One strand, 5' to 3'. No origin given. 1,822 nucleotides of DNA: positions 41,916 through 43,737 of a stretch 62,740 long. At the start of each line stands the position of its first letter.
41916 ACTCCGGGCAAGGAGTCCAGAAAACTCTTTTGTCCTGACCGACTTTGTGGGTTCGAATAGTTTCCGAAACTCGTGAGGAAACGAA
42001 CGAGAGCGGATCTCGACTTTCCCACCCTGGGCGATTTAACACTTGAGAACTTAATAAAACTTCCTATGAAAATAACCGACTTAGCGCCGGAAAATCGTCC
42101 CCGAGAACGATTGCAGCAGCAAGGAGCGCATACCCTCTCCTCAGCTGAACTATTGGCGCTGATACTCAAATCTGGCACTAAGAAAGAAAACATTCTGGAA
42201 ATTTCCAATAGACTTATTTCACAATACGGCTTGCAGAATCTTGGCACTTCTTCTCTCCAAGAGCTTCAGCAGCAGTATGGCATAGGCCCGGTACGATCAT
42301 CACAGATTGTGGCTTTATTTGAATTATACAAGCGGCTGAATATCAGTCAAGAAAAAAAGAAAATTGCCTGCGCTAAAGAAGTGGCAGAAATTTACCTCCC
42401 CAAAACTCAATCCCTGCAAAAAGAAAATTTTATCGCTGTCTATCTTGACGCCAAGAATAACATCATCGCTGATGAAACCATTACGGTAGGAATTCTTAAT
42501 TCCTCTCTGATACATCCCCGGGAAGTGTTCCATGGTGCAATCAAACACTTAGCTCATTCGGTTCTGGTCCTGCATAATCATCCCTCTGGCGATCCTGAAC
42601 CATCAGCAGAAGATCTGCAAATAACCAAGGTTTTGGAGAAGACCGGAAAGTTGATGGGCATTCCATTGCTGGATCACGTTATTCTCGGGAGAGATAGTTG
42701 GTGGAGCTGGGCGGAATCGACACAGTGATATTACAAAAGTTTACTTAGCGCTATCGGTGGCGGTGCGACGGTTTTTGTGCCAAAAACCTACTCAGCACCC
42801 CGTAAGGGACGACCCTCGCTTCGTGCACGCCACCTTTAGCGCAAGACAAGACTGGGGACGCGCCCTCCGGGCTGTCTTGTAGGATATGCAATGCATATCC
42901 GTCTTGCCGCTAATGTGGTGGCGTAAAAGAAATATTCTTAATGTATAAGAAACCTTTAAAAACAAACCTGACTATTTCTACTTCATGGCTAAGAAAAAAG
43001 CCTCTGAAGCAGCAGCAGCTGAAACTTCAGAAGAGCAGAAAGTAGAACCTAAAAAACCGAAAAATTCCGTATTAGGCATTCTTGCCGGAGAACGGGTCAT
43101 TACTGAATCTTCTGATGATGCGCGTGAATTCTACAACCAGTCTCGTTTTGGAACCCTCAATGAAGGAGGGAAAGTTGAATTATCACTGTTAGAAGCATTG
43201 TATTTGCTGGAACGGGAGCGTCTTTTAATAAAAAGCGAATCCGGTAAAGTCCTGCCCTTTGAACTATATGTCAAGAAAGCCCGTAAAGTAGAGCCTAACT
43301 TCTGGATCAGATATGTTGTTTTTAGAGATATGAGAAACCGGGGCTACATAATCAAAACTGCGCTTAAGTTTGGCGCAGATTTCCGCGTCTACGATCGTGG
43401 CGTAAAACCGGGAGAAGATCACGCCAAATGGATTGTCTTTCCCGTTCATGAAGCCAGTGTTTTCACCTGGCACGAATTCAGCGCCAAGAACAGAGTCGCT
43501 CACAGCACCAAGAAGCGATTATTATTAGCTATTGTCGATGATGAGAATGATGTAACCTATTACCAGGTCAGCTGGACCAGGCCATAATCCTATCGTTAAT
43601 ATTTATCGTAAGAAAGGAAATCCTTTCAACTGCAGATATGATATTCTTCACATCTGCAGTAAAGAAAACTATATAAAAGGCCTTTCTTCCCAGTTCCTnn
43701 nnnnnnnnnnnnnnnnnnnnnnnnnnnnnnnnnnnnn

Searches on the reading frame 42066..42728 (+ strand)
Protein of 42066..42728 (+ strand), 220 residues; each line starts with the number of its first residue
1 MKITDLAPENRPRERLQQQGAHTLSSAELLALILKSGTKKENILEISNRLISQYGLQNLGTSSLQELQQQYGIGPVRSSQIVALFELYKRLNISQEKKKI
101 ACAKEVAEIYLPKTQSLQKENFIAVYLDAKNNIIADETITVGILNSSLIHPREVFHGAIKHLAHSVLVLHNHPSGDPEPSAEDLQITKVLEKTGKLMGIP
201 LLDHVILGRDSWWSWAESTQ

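Call 14: search_protein_families(library=pfam, proteins=[window:42066-42728:+])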
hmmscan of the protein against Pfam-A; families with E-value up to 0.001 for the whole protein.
window:42066-42728:+ (220 aa): 2 families
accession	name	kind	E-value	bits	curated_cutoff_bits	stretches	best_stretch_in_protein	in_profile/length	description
PF04002.20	RadC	-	1e-39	135.6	22.1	1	101-218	2-119/121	RadC-like JAB domain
PF20582.4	UPF0758_N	-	4e-23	81.7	27.1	1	3-77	1-75/77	UPF0758 N-terminal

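Call 43: find_homologous_proteins(query=window:42066-42728:+, max_evalue=1e-30)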
Query window:42066-42728:+ (220 aa): 6977 proteins with E <= 1e-30 among 8000 candidates; the best 120 are listed.
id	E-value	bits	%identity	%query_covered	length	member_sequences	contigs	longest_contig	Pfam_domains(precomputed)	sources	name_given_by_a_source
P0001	4.7e-138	476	100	100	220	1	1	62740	PF04002.21,PF20582.5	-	-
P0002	5.3e-129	446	93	100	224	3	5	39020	PF04002.21,PF20582.5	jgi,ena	-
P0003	2.4e-124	431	88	99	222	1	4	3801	PF04002.21,PF20582.5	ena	-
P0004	1.1e-120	419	85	99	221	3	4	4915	PF04002.21,PF20582.5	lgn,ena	-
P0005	1.1e-119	416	85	99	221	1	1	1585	PF04002.21,PF20582.5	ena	-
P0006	3.3e-119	414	82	100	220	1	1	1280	PF04002.21,PF20582.5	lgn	-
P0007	3.0e-118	411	83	100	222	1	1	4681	PF04002.21,PF20582.5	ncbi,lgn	-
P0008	4.1e-117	407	82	99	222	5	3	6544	PF04002.21,PF20582.5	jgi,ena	-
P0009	1.3e-116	406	84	100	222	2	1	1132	PF04002.21,PF20582.5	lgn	-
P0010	4.2e-116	404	81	100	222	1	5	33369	PF04002.21,PF20582.5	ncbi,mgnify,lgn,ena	ncbi:MAG: DNA repair protein RadC [Nanoarchaeota archaeon]|mgnify:CR=1 FL=1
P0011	1.1e-115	403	80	100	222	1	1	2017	PF04002.21,PF20582.5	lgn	-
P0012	8.0e-115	400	83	99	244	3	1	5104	PF04002.21,PF20582.5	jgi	-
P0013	1.1e-114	400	79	100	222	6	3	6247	PF04002.21,PF20582.5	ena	-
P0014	1.7e-114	399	80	100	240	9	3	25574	PF04002.21,PF20582.5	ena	-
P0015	1.7e-114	399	80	100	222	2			PF04002.21,PF20582.5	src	-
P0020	6.1e-114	397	80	100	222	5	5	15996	PF04002.21,PF20582.5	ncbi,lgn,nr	ncbi:DNA repair protein RadC [Candidatus Woesearchaeota archaeon]|nr:DNA repair protein RadC [Candid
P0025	6.2e-113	394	78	99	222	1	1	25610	PF04002.21,PF20582.5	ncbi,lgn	-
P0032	2.8e-111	388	78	99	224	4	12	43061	PF04002.21,PF20582.5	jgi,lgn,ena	-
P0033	2.6e-110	385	76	100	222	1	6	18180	PF04002.21,PF20582.5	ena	-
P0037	2.5e-104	366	73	100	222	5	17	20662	PF04002.21,PF20582.5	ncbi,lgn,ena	ncbi:MAG: DNA repair protein RadC [Nanoarchaeota archaeon]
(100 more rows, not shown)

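Call 44: find_encoding_contigs(protein=P0002, flank=6000, max_places=3)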
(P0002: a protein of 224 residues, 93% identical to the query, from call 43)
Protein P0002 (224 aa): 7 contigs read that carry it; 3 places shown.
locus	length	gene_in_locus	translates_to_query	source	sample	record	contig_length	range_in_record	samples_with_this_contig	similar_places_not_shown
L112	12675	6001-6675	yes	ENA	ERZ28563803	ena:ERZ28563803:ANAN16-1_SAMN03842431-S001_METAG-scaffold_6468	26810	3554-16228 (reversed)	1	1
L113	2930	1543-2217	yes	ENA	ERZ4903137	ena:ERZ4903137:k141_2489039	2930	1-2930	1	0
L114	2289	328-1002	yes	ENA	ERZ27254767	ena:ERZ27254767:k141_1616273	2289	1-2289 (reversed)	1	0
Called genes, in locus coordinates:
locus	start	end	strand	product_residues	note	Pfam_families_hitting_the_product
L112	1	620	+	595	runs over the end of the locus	PF00009:GTP_EFTU, PF01926:MMR_HSR1 (weak), PF11987:IF-2, PF14578:GTP_EFTU_D4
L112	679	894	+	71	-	PF24434:DUF7557 (weak)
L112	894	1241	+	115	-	PF02452:PemK_toxin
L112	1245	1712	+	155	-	PF13636:Methyltranf_PUA (weak)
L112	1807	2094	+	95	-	-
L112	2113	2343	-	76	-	-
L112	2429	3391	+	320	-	PF00294:PfkB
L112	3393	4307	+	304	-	PF01116:F_bP_aldolase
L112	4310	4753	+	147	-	PF02502:LacAB_rpiB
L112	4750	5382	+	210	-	PF00834:Ribul_P_3_epim, PF00215:OMPdecase (faint)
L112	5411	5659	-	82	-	-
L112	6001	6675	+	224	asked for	PF20582:UPF0758_N, PF04002:RadC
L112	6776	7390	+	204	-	PF02778:tRNA_int_endo_N, PF01974:tRNA_int_endo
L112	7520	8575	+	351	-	-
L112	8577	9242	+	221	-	-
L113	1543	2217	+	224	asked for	PF20582:UPF0758_N, PF04002:RadC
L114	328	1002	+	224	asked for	PF20582:UPF0758_N, PF04002:RadC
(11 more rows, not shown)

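Call 45: find_encoding_contigs(protein=P0010, flank=6000, max_places=2)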
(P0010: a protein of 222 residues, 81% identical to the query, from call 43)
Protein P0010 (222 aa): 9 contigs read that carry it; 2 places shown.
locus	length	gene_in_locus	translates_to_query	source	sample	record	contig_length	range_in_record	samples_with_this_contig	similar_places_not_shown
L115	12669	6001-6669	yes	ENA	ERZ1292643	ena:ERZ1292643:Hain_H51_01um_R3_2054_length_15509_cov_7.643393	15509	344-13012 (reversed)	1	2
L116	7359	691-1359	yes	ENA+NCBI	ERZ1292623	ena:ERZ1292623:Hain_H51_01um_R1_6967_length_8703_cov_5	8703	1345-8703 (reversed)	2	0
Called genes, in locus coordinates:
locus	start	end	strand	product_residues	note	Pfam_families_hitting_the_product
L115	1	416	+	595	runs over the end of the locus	PF00009:GTP_EFTU, PF01926:MMR_HSR1 (weak), PF03144:GTP_EFTU_D2 (weak), PF11987:IF-2, PF14578:GTP_EFTU_D4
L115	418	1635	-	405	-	-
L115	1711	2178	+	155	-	PF13636:Methyltranf_PUA (weak)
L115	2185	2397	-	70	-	-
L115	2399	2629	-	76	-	-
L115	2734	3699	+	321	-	PF00294:PfkB, PF08543:Phos_pyr_kin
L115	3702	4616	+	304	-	PF01116:F_bP_aldolase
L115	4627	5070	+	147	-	PF02502:LacAB_rpiB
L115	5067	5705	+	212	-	PF00834:Ribul_P_3_epim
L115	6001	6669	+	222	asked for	PF20582:UPF0758_N, PF04002:RadC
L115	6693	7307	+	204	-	PF02778:tRNA_int_endo_N, PF01974:tRNA_int_endo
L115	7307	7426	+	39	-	-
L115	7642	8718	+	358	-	-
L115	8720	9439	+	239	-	-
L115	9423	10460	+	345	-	PF00752:XPG_N, PF00867:XPG_I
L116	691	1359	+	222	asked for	PF20582:UPF0758_N, PF04002:RadC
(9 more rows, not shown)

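Call 46: find_encoding_contigs(protein=P0032, flank=6000, max_places=3)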
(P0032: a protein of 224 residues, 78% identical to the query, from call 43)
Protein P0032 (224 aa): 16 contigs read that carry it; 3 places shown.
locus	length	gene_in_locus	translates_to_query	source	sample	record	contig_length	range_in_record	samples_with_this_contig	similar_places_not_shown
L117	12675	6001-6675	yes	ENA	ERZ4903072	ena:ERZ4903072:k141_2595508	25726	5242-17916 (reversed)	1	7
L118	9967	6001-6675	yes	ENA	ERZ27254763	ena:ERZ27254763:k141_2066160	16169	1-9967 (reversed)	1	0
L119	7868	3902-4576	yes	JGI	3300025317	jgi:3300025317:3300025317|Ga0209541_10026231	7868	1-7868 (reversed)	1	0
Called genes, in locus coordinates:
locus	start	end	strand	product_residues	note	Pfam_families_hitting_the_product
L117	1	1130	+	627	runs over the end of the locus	-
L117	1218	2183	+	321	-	PF00294:PfkB, PF08543:Phos_pyr_kin (faint)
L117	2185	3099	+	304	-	PF01116:F_bP_aldolase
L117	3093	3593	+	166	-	-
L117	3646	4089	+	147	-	PF02502:LacAB_rpiB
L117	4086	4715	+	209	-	PF00834:Ribul_P_3_epim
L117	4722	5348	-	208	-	PF07690:MFS_1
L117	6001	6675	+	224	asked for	PF20582:UPF0758_N, PF04002:RadC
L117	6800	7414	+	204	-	PF02778:tRNA_int_endo_N, PF01974:tRNA_int_endo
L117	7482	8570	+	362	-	-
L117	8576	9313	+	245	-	-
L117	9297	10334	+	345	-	PF00752:XPG_N, PF00867:XPG_I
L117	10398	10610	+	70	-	-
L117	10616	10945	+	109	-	-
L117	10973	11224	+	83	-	-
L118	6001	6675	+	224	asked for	PF20582:UPF0758_N, PF04002:RadC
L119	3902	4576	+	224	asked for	PF20582:UPF0758_N, PF04002:RadC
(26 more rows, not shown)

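Call 47: find_encoding_contigs(protein=P0014, flank=6000, max_places=2)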
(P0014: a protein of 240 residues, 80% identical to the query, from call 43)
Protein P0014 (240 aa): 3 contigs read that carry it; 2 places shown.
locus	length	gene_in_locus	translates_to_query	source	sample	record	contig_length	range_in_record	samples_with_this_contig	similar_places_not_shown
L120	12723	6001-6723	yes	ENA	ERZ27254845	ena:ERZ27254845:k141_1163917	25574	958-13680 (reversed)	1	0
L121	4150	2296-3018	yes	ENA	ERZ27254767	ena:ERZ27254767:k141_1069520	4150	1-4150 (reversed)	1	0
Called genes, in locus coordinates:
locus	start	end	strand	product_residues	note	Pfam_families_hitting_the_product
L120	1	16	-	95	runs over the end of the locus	-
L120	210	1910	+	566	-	PF00009:GTP_EFTU, PF03144:GTP_EFTU_D2 (weak), PF11987:IF-2, PF14578:GTP_EFTU_D4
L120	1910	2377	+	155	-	PF13636:Methyltranf_PUA (weak)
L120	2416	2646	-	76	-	-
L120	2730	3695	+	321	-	PF00294:PfkB, PF08543:Phos_pyr_kin (weak)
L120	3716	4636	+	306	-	PF01116:F_bP_aldolase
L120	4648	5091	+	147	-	PF02502:LacAB_rpiB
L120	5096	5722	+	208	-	PF00834:Ribul_P_3_epim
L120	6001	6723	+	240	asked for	PF20582:UPF0758_N, PF04002:RadC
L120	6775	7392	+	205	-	PF02778:tRNA_int_endo_N, PF01974:tRNA_int_endo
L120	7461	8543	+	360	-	-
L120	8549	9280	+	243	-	-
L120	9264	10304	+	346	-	PF00752:XPG_N, PF00867:XPG_I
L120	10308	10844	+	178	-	PF01928:CYTH, PF26023:ALA1 (weak)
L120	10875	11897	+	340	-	PF25133:TYW2_N_2, PF02475:TRM5-TYW2_MTfase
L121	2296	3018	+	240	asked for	PF20582:UPF0758_N, PF04002:RadC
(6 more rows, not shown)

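Call 55: find_encoding_contigs(protein=P0025, flank=1500, max_places=2)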
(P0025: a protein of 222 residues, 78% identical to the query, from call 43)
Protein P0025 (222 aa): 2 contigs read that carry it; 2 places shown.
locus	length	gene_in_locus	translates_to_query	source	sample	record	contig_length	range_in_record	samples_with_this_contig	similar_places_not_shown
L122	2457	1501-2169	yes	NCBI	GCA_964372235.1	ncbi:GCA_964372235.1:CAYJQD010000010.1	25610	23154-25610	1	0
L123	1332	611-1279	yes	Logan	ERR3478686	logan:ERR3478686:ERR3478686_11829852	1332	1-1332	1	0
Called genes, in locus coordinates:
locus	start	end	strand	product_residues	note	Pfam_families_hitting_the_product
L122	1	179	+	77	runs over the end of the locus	-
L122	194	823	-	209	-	PF07690:MFS_1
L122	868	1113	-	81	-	-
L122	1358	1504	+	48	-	-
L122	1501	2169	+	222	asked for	PF20582:UPF0758_N, PF04002:RadC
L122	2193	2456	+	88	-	?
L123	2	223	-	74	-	?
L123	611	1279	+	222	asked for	PF20582:UPF0758_N, PF04002:RadC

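Call 56: find_encoding_contigs(protein=P0037, flank=1500, max_places=3)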
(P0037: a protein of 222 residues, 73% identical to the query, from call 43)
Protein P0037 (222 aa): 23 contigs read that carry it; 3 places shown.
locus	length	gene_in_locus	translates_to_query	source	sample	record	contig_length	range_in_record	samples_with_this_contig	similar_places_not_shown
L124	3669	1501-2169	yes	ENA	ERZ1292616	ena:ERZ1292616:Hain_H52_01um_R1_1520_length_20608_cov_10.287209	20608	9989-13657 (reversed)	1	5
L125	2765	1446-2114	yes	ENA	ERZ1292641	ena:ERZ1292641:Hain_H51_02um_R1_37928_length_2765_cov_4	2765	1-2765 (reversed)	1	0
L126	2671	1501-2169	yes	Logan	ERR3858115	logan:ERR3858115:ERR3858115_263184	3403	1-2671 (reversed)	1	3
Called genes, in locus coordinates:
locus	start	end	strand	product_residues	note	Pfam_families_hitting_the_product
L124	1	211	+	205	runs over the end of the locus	PF00834:Ribul_P_3_epim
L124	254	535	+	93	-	-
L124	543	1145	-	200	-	PF07690:MFS_1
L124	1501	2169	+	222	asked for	PF20582:UPF0758_N, PF04002:RadC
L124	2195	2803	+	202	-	PF02778:tRNA_int_endo_N, PF01974:tRNA_int_endo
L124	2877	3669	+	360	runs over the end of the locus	-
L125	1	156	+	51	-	?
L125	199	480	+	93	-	-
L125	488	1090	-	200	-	PF07690:MFS_1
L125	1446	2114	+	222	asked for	PF20582:UPF0758_N, PF04002:RadC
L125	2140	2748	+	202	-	PF02778:tRNA_int_endo_N, PF01974:tRNA_int_endo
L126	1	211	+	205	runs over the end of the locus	PF00834:Ribul_P_3_epim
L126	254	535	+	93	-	-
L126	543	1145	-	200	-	PF07690:MFS_1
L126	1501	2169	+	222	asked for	PF20582:UPF0758_N, PF04002:RadC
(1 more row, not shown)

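Call 57: find_encoding_contigs(protein=P0020, flank=1500, max_places=2)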
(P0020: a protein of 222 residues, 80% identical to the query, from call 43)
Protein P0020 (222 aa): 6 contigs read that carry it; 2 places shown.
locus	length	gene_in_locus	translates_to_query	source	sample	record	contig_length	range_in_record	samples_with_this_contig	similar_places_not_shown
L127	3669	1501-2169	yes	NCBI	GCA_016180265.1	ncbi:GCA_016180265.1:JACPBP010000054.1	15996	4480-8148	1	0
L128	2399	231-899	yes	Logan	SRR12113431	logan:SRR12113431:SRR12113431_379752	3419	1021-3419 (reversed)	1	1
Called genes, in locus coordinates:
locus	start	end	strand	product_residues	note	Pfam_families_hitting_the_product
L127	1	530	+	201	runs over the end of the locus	PF00834:Ribul_P_3_epim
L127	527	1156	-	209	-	PF07690:MFS_1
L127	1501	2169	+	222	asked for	PF20582:UPF0758_N, PF04002:RadC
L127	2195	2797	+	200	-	PF02778:tRNA_int_endo_N, PF01974:tRNA_int_endo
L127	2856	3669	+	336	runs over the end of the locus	-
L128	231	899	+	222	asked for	PF20582:UPF0758_N, PF04002:RadC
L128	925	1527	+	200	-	PF02778:tRNA_int_endo_N, PF01974:tRNA_int_endo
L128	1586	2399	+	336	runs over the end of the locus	-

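Call 58: find_encoding_contigs(protein=P0033, flank=1500, max_places=2)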
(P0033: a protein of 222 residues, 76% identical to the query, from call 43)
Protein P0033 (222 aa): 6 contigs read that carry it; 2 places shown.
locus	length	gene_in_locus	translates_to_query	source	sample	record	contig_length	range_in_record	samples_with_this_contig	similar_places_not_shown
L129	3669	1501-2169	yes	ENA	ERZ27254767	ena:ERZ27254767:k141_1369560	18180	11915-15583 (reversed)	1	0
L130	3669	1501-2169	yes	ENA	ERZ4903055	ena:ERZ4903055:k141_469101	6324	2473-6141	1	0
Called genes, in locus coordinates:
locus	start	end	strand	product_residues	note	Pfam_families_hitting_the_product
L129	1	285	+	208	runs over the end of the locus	PF00834:Ribul_P_3_epim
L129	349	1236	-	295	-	PF01370:Epimerase, PF04321:RmlD_sub_bind, PF16363:GDP_Man_Dehyd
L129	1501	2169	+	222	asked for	PF20582:UPF0758_N, PF04002:RadC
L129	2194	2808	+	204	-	PF02778:tRNA_int_endo_N, PF01974:tRNA_int_endo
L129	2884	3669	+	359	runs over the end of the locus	-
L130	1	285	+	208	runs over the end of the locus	PF00834:Ribul_P_3_epim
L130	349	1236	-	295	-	PF01370:Epimerase, PF04321:RmlD_sub_bind, PF16363:GDP_Man_Dehyd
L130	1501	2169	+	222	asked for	PF20582:UPF0758_N, PF04002:RadC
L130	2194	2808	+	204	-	PF02778:tRNA_int_endo_N, PF01974:tRNA_int_endo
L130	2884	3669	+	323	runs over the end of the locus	?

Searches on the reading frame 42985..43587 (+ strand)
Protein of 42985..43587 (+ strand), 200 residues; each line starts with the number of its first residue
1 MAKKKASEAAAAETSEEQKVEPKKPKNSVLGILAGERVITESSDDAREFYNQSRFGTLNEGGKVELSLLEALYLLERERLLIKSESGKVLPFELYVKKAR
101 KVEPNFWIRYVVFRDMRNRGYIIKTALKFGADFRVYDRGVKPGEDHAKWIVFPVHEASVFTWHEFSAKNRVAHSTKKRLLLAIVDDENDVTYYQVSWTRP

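Call 13: find_encoding_contigs(protein=window:42985-43587:+, flank=10000, max_places=6)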
Protein window:42985-43587:+ (200 aa): 1 contig read that carries it; 1 place shown.
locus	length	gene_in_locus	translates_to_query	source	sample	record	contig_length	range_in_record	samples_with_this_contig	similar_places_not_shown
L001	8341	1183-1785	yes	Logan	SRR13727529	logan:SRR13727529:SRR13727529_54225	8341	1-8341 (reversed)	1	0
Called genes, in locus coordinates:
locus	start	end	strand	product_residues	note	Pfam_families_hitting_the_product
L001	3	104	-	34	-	?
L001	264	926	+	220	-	PF20582:UPF0758_N, PF04002:RadC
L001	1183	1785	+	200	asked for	PF02778:tRNA_int_endo_N, PF01974:tRNA_int_endo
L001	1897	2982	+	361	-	-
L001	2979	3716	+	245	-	-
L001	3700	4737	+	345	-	PF00752:XPG_N, PF00867:XPG_I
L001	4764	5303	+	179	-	PF01931:NTPase_I-T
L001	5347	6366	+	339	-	PF25133:TYW2_N_2, PF02475:TRM5-TYW2_MTfase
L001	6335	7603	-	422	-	PF13439:Glyco_transf_4 (weak), PF20706:GT4-conflict (weak), PF00534:Glycos_transf_1, PF13692:Glyco_trans_1_4, PF13524:Glyco_trans_1_2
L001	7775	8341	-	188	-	?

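Call 14: search_protein_families(library=pfam, proteins=[window:42985-43587:+])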
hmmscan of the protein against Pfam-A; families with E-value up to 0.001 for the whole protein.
window:42985-43587:+ (200 aa): 4 families
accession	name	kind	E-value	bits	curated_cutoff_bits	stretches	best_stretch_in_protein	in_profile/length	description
PF01974.23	tRNA_int_endo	-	6.3e-30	103.5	27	1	106-192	1-85/85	tRNA intron endonuclease, catalytic C-terminal domain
PF02778.19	tRNA_int_endo_N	-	3.3e-14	52.6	21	1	31-94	3-65/67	tRNA intron endonuclease, N-terminal domain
PF12928.12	tRNA_int_end_N2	-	0.00031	21.2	24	1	55-82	40-67/69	tRNA-splicing endonuclease subunit sen54 N-term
PF09631.16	Sen15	-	0.00097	19.9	22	0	141-196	32-92/101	Sen15 protein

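Call 38: search_solved_structures(query=window:42985-43587:+, show_alignments=2, max_evalue=0.00001)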
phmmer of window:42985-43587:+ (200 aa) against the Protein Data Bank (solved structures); distinct sequences matched with E-value up to 0.00001: 17.
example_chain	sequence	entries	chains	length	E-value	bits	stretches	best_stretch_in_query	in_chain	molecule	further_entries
1a79_A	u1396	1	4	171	4.6e-36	127.4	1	29-200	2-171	TRNA ENDONUCLEASE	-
5x89_A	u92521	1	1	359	3.6e-35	124.5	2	52-197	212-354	EndA-like protein,tRNA-splicing endonuclease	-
3iey_A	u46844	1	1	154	1.2e-33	119.6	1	64-200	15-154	tRNA-splicing endonuclease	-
4fz2_A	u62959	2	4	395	3e-25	92.2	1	26-184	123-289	tRNA intron endonuclease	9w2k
2cv8_A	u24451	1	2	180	8.2e-23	84.2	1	31-198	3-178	tRNA-splicing endonuclease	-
3p1z_B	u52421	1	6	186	1.4e-21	80.2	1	30-200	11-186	tRNA-splicing endonuclease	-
1r0v_A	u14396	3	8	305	1.3e-20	77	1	21-182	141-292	tRNA-intron endonuclease | Putative tRNA-intron endonuclease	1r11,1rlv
2gjw_A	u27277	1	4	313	1.5e-20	76.9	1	21-182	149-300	tRNA-splicing endonuclease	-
3ajv_B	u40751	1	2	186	3.5e-20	75.7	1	30-200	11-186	tRNA-splicing endonuclease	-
3p1y_A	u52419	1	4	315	3.7e-20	75.6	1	21-182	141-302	tRNA-splicing endonuclease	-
2zyz_B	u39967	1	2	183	3.4e-17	65.9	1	30-199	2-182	tRNA-splicing endonuclease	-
3iey_B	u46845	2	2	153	2e-13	53.6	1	58-195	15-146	NEQ261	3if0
6z9u_A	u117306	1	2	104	8.7e-08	35.2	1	104-198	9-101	tRNA-splicing endonuclease subunit Sen34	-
2ohc_A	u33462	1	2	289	1.4e-07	34.5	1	111-193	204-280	tRNA-splicing endonuclease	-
2ohe_A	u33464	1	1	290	1.4e-07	34.5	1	111-193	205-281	tRNA-splicing endonuclease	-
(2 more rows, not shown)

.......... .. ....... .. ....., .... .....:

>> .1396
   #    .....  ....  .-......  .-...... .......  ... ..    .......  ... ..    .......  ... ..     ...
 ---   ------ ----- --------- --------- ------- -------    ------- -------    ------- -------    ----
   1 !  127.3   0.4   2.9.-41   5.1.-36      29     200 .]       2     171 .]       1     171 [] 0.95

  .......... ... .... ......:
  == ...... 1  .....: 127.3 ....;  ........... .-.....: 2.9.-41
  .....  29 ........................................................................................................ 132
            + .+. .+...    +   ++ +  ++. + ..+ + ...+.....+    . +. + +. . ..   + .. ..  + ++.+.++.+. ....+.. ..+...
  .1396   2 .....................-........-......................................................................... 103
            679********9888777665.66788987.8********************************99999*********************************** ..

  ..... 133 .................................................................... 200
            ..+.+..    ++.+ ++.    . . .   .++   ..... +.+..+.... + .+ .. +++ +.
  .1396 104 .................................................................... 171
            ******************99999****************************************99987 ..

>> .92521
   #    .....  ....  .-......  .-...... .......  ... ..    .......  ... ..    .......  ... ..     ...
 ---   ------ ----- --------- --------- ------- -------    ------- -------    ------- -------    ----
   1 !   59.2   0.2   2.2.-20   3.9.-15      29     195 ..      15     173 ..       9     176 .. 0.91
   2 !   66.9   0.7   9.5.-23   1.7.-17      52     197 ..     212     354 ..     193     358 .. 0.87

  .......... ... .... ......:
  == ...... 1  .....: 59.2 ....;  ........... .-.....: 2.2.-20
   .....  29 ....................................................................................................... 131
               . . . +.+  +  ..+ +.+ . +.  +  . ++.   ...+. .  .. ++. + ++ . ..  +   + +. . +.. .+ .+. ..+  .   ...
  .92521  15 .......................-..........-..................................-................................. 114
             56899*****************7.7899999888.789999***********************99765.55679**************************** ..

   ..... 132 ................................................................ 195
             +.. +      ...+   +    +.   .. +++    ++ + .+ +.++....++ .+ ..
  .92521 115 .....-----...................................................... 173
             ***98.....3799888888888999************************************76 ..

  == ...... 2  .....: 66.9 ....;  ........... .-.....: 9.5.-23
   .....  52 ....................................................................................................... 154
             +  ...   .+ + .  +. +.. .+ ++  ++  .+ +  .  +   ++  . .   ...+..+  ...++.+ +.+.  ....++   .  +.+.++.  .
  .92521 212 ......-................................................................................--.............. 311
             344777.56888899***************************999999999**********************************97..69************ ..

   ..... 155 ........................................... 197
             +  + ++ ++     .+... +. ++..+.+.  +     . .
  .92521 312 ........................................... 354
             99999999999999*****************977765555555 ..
